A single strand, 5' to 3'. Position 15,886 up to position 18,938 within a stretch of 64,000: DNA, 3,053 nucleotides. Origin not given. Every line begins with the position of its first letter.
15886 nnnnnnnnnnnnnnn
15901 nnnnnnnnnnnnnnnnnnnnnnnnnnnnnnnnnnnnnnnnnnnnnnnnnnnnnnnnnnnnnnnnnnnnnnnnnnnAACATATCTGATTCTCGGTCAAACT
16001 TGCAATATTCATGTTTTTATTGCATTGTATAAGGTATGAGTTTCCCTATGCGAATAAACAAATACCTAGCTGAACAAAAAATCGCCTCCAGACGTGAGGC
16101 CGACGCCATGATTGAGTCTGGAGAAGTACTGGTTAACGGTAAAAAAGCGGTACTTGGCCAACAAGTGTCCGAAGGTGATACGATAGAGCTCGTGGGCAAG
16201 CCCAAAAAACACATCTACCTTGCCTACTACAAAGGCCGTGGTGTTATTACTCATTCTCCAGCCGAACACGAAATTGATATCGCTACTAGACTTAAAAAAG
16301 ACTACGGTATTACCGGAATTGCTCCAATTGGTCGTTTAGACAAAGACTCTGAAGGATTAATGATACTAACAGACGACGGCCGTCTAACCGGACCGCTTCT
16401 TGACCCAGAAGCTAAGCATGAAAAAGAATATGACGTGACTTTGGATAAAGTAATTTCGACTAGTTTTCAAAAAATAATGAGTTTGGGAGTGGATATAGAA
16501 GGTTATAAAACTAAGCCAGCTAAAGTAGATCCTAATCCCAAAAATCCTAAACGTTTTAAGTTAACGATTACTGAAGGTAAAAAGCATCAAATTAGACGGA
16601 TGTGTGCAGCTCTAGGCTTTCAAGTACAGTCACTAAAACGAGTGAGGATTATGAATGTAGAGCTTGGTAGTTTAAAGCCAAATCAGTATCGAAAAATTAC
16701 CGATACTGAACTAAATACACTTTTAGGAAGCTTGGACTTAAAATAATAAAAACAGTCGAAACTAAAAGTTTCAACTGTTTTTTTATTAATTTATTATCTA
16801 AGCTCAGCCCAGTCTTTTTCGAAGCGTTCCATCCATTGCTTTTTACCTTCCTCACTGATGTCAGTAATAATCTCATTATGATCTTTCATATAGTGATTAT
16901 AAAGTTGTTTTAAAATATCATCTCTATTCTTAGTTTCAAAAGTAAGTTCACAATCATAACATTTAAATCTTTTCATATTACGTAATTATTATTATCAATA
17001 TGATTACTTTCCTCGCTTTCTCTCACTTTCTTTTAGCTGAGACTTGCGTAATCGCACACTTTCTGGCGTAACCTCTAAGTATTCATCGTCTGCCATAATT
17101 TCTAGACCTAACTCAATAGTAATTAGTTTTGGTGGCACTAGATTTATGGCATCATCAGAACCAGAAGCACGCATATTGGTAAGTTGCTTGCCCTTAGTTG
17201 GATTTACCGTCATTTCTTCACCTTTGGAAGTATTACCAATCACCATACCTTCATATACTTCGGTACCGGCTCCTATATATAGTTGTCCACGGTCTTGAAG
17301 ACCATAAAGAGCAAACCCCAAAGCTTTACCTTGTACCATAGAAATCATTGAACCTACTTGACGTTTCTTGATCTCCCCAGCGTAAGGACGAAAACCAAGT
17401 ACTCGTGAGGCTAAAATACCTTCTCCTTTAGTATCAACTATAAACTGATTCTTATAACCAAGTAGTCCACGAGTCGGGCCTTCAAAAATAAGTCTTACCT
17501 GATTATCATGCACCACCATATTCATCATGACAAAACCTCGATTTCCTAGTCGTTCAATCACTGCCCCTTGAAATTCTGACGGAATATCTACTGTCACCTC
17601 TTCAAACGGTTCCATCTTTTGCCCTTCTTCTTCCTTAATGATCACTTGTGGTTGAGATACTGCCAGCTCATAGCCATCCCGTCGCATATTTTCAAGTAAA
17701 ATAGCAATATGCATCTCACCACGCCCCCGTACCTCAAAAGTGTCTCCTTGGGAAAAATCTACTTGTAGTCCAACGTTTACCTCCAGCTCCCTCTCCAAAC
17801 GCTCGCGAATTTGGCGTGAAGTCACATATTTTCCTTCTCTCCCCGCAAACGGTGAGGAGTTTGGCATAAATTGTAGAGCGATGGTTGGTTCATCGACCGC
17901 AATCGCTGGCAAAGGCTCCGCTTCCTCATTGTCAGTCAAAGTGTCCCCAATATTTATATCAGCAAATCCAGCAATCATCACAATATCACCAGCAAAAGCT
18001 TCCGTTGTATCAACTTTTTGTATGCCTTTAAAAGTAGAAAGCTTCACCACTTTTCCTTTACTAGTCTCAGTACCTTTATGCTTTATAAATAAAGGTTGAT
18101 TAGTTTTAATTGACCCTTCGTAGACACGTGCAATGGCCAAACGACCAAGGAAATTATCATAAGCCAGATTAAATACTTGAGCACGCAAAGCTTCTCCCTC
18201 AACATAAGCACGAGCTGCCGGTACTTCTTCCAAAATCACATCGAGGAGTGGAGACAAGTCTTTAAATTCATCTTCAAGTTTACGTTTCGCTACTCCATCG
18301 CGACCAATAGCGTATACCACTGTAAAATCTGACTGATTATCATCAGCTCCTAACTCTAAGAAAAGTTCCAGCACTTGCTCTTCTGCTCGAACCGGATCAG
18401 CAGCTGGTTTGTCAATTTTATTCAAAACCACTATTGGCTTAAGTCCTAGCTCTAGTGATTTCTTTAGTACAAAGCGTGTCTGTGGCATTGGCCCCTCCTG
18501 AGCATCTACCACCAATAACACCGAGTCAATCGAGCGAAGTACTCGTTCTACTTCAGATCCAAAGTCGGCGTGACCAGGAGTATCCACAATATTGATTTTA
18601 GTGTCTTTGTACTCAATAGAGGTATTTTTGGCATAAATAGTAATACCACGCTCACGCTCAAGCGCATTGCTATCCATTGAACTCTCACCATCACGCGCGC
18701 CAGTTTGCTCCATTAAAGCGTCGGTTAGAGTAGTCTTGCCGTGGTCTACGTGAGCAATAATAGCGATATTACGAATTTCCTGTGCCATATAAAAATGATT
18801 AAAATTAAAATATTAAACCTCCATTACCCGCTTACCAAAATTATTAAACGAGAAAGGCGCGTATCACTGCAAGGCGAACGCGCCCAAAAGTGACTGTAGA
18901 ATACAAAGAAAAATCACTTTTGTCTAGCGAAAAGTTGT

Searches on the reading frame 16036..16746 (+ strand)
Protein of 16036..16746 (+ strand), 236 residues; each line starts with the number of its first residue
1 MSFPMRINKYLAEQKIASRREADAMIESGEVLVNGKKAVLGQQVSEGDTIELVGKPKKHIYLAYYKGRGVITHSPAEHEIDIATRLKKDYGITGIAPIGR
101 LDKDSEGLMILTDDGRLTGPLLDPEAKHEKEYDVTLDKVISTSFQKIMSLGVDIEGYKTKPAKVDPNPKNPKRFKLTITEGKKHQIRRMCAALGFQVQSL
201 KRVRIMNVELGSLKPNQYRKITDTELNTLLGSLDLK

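Call 51: search_protein_families(library=pfam, proteins=[window:16036-16746:+], max_evalue=0.01)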
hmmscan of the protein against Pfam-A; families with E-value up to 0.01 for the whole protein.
window:16036-16746:+ (236 aa): 3 families
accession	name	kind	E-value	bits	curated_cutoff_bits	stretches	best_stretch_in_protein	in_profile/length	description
PF00849.27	PseudoU_synth_2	-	2.4e-17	64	26.8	1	61-192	2-152/152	RNA pseudouridylate synthase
PF01479.30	S4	-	9.4e-12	44.9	22.8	1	5-50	1-48/48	S4 domain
PF22421.1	SYY_C-terminal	-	0.0063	16.8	27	0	6-38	20-53/83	Tyrosine--tRNA ligase SYY-like C-terminal domain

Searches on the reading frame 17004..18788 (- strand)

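Call 51: search_protein_families(library=pfam, proteins=[window:17004-18788:-], max_evalue=0.01)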
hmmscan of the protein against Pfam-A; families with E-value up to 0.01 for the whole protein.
window:17004-18788:- (594 aa): 10 families
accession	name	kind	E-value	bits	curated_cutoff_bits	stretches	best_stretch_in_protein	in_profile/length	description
PF00009.33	GTP_EFTU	-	1.3e-53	181.8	26.5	1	4-190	2-187/188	Elongation factor Tu GTP binding domain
PF21018.2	BipA_C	-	1.4e-39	134.7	23.8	1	479-586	2-109/110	TypA/BipA C-terminal domain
PF00679.30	EFG_C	-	4.4e-16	59.1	27.9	1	391-476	2-88/89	Elongation factor G C-terminus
PF03144.31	GTP_EFTU_D2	-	2.4e-11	44.3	30.3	1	215-285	1-73/73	Elongation factor Tu domain 2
PF22042.2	EF-G_D2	-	4.7e-11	43.1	27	1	202-286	3-83/84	Elongation factor G domain 2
PF01926.29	MMR_HSR1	-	2.1e-08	34.7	21.9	1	8-124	2-113/113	50S ribosome-binding GTPase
PF02421.24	FeoB_N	-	1.2e-05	25.3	27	1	47-144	31-134/156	Ferrous iron transport protein B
PF00735.24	Septin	-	0.00019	21.2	26.2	1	8-76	7-75/280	Septin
PF09439.16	SRPRB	-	0.00057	19.7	25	1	6-96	4-82/178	Signal recognition particle receptor beta subunit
PF08477.19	Roc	-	0.0018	18.9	27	1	10-126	4-119/119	Ras of Complex, Roc, domain of DAPkinase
